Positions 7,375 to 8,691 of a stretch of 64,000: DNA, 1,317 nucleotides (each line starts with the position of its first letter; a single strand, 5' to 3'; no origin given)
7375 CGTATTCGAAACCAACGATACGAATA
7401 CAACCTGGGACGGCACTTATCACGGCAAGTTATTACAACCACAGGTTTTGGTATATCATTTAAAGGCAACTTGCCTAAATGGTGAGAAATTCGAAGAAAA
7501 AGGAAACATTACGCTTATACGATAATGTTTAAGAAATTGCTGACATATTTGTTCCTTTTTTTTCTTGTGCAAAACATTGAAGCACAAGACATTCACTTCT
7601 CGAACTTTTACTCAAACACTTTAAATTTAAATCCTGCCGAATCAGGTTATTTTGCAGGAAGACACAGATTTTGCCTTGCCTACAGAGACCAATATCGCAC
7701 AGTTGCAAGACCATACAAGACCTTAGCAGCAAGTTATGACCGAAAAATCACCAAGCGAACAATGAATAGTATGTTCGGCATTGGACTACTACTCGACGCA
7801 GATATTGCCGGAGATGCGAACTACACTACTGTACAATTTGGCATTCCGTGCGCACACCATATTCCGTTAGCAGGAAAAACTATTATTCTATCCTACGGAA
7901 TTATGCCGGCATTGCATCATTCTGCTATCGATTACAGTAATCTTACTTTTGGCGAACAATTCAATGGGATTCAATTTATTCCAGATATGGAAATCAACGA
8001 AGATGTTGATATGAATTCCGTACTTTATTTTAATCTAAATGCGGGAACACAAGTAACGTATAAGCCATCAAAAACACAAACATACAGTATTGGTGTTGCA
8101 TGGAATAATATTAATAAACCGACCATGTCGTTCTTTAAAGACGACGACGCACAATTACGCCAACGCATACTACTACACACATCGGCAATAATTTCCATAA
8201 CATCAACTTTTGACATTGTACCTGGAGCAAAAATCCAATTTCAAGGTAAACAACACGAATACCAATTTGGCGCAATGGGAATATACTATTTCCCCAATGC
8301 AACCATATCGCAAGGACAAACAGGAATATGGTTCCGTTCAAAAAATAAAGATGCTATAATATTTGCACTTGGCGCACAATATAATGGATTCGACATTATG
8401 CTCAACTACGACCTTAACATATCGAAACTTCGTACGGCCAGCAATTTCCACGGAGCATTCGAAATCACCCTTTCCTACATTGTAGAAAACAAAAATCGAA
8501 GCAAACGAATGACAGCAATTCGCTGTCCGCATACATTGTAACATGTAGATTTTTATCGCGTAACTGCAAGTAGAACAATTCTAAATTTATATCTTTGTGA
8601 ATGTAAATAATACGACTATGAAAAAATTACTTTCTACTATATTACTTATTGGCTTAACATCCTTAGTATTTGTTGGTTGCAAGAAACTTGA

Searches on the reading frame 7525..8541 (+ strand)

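Call 68: search_protein_families(library=pfam, proteins=[window:7525-8541:+], max_evalue=0.001)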
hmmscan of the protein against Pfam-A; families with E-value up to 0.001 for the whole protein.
window:7525-8541:+ (338 aa): 1 family
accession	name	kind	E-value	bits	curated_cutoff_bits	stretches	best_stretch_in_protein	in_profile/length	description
PF11751.14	PorP_SprF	-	5.7e-36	124.9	22.3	1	19-318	3-273/273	Type IX secretion system membrane protein PorP/SprF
